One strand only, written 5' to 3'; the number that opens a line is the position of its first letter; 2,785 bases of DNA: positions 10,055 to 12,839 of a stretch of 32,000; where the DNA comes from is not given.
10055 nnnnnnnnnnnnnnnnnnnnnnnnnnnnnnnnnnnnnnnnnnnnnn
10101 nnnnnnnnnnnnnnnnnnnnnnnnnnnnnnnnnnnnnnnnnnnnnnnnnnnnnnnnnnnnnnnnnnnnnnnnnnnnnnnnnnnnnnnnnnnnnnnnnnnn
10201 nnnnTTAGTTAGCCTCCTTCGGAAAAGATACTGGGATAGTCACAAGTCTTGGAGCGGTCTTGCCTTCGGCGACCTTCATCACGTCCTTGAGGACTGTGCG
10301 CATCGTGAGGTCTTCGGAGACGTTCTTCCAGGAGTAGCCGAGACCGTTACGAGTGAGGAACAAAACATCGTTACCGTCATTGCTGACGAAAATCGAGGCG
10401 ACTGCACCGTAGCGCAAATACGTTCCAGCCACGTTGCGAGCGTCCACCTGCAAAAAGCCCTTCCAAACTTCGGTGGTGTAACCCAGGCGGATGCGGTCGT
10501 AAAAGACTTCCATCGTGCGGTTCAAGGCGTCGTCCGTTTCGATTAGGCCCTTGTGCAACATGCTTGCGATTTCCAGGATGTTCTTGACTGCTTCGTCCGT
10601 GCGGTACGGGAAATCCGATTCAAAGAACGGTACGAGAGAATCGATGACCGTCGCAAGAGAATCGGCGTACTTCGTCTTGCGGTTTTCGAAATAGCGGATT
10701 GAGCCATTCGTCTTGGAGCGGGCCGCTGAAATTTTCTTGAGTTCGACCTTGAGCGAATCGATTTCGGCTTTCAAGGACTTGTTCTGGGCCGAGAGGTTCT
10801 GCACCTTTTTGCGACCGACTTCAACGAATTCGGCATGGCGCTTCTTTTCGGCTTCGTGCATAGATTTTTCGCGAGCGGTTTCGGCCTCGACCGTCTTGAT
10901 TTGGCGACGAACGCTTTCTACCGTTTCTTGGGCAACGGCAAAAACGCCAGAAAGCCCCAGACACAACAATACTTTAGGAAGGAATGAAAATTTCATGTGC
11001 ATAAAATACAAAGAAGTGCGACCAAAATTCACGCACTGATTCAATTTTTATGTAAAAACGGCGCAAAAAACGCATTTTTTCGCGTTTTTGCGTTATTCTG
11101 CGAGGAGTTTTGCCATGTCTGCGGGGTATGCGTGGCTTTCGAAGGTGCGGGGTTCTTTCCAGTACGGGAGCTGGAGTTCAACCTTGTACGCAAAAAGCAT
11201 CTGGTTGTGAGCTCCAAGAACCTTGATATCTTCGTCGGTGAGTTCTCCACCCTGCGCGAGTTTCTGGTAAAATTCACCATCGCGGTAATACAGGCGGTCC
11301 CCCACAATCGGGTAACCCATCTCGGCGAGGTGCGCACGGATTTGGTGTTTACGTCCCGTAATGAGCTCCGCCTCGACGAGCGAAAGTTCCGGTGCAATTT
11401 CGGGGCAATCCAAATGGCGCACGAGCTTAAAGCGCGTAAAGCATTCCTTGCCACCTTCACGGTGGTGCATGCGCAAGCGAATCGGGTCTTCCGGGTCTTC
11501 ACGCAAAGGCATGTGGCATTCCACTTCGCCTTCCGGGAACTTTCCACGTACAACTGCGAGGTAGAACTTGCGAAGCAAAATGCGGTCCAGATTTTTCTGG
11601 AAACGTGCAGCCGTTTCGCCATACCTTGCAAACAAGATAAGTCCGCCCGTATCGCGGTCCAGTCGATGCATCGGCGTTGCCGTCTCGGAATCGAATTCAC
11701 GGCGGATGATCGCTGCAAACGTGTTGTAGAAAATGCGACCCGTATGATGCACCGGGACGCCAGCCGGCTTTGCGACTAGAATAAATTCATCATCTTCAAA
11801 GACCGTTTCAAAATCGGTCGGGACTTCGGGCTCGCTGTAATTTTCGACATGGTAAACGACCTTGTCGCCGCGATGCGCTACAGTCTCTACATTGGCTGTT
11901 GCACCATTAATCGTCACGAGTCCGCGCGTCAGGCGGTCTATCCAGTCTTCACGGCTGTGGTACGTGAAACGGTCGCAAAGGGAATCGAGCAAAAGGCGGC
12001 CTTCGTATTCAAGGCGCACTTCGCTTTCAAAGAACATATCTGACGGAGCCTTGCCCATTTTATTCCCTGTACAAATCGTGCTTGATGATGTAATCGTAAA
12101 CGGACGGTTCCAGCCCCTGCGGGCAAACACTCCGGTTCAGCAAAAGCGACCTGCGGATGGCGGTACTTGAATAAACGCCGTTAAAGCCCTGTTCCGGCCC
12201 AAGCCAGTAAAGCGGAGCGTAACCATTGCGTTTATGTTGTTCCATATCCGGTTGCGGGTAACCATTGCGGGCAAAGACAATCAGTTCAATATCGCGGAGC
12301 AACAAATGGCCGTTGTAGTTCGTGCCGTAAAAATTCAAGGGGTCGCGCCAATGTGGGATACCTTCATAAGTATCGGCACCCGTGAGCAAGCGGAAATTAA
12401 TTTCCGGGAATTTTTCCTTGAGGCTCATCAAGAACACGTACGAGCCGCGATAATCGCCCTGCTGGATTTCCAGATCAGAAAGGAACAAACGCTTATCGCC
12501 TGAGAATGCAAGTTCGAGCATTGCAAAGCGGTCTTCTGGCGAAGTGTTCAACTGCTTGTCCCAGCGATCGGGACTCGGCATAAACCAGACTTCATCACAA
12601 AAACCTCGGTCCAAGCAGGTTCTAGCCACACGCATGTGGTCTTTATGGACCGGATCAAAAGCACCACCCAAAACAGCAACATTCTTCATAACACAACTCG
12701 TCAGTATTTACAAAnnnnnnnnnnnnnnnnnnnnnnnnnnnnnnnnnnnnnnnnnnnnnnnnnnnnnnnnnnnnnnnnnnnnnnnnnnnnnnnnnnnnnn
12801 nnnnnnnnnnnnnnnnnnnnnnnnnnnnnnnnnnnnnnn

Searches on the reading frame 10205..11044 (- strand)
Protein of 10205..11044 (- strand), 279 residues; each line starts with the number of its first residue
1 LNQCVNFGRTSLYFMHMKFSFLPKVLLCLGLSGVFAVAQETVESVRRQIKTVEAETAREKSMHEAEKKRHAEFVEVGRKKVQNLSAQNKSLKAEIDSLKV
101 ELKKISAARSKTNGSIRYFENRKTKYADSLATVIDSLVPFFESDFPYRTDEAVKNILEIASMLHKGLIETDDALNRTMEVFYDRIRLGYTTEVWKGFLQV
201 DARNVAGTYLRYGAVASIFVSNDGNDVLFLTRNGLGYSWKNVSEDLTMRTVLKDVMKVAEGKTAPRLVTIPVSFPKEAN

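Call 10: search_protein_families(library=pfam, proteins=[window:10205-11044:-])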
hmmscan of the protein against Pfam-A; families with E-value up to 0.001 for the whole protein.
window:10205-11044:- (279 aa): 3 families
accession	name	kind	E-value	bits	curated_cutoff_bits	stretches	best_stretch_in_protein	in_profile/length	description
PF11932.13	DUF3450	-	1.3e-24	87.3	32.6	1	31-272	10-240/241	Protein of unknown function (DUF3450)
PF09730.14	BicD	-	5.2e-05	22.1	27.9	1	35-133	360-458/718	Microtubule-associated protein Bicaudal-D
PF05557.18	MAD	-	0.00083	18.3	30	0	36-104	404-473/661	Mitotic checkpoint protein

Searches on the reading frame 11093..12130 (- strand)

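Call 39: search_protein_families(library=pfam, proteins=[window:11093-12130:-])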
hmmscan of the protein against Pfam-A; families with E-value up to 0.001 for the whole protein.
window:11093-12130:- (345 aa): 1 family
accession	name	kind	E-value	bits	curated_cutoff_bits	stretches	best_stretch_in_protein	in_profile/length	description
PF00849.27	PseudoU_synth_2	-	4.1e-29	102.2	26.8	1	116-269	2-151/152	RNA pseudouridylate synthase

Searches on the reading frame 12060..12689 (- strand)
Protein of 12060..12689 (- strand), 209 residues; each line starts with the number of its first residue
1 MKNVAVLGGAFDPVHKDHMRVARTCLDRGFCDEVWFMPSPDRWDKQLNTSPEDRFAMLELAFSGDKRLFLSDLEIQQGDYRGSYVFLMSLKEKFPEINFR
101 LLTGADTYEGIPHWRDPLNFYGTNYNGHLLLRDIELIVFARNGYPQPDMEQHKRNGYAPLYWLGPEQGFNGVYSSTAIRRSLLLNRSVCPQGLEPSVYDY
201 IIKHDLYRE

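Call 39: search_protein_families(library=pfam, proteins=[window:12060-12689:-])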
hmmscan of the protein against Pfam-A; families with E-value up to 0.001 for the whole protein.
window:12060-12689:- (209 aa): 1 family
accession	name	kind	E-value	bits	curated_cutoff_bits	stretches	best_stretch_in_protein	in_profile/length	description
PF01467.32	CTP_transf_like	-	3.6e-12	47.1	21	1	6-180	1-132/133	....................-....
